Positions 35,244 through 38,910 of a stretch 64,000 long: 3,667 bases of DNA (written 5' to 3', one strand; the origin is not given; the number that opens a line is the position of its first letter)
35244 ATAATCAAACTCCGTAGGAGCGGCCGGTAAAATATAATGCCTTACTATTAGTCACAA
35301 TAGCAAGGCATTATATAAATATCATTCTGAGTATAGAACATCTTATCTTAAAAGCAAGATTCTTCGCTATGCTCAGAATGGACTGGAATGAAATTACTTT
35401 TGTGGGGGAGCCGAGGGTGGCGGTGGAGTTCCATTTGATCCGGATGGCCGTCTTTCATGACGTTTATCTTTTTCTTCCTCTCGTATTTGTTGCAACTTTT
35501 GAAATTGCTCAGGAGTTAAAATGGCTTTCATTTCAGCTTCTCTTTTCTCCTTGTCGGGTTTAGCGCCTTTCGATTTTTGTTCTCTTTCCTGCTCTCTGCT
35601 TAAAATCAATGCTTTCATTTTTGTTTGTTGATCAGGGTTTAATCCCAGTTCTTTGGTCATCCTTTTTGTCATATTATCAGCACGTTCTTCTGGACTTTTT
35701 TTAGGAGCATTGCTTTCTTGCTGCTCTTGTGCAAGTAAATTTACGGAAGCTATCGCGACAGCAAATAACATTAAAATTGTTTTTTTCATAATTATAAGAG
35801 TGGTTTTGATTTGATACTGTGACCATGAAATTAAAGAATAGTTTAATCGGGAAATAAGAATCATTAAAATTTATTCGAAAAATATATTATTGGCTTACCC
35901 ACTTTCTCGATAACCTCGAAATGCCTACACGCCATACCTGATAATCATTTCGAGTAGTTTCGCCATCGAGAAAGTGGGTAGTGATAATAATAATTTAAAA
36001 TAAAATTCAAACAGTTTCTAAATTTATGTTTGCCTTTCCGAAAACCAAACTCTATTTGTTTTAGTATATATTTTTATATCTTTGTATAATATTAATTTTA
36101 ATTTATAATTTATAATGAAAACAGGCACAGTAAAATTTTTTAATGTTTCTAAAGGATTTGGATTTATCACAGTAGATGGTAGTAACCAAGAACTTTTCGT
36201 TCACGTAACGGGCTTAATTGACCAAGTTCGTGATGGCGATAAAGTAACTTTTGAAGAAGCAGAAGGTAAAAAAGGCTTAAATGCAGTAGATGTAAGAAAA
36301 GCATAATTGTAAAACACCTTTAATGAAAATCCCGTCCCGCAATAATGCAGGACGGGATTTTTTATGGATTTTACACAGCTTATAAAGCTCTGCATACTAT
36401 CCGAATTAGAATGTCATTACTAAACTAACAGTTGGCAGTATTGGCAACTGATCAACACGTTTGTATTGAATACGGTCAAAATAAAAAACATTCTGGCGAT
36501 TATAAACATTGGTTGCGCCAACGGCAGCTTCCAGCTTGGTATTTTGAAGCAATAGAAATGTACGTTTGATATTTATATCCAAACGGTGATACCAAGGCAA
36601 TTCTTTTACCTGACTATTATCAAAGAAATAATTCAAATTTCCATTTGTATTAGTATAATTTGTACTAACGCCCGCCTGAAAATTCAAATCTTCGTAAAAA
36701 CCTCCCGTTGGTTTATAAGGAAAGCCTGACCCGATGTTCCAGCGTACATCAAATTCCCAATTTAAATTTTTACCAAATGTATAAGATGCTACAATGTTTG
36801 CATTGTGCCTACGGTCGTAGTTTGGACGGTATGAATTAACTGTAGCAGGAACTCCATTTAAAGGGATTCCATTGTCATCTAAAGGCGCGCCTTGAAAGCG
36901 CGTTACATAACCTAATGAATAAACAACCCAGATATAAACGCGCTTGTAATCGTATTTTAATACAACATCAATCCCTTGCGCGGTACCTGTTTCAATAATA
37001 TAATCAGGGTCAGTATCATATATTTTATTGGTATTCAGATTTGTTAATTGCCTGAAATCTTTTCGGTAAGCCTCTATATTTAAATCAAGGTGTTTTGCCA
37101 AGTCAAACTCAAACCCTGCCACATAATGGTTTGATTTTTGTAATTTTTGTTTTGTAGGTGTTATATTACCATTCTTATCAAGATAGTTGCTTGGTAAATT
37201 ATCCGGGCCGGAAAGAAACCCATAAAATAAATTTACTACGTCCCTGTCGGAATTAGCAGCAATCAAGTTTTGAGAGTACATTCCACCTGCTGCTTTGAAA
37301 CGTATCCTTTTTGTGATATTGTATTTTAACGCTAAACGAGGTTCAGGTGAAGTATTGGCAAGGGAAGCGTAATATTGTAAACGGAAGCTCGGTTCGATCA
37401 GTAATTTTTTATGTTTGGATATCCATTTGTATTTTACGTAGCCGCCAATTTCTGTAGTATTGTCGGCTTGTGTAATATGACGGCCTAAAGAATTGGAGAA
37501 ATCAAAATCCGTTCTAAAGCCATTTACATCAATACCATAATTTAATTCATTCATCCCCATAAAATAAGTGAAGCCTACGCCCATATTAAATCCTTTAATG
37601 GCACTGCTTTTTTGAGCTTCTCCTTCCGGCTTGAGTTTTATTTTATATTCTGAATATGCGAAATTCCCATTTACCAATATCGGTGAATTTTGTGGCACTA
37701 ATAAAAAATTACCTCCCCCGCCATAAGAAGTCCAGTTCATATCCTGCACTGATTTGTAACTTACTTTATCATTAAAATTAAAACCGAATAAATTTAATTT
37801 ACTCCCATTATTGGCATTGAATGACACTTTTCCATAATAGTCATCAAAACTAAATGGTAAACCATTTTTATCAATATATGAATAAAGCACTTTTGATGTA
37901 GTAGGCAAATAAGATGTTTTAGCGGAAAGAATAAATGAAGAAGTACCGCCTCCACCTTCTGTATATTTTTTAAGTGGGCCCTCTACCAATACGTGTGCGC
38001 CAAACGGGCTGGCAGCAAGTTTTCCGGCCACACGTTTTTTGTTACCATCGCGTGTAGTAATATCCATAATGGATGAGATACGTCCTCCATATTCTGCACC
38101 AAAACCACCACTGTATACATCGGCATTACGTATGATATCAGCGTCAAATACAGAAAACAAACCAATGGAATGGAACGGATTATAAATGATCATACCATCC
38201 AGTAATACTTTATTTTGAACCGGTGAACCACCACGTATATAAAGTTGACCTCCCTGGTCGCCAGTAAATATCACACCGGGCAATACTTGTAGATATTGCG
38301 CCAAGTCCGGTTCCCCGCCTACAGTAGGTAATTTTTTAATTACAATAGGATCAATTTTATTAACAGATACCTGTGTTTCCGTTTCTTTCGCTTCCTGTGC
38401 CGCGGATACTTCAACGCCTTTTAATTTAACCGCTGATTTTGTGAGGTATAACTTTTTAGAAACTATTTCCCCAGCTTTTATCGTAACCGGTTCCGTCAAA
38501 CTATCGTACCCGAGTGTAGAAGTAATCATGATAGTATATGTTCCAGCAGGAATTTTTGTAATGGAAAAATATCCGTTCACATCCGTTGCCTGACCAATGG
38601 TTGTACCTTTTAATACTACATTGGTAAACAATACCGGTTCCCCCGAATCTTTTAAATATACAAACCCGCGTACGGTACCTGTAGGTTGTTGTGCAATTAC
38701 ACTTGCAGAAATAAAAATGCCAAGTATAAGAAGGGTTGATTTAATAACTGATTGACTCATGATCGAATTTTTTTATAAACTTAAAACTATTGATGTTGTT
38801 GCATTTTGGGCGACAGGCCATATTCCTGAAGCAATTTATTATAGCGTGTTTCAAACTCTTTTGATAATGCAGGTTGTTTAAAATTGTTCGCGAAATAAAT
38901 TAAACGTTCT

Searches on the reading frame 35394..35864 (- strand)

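Call 92: search_protein_families(library=pfam, proteins=[window:35394-35864:-], max_evalue=0.001)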
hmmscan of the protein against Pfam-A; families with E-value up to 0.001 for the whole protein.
window:35394-35864:- (156 aa): 2 families
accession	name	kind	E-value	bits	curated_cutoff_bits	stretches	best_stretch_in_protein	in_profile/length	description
PF16231.10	DUF4890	-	8.4e-07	29.9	29.7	1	55-83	9-37/109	Domain of unknown function (DUF4890)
PF05285.17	SDA1_dom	-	0.00035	21.5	27.8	1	50-134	19-100/151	SDA1, conserved domain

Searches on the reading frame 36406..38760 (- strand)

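Call 71: search_protein_families(library=pfam, proteins=[window:36406-38760:-], max_evalue=0.001)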
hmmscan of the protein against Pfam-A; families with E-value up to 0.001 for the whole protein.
window:36406-38760:- (784 aa): 4 families
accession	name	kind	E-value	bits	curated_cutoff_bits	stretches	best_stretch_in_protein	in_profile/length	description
PF13715.12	CarbopepD_reg_2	-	1.8e-16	60.4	32.2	1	30-118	1-88/88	CarboxypepD_reg-like domain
PF07715.20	Plug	-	1.3e-10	42.2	23.9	1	128-227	4-102/107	TonB-dependent Receptor Plug Domain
PF13620.12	CarboxypepD_reg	-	1.2e-09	38.8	32.3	1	29-100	1-75/82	Carboxypeptidase regulatory-like domain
PF23591.1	CILP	-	0.00052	20.4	27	0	25-80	2-55/90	Cartilage intermediate layer protein 1-like domain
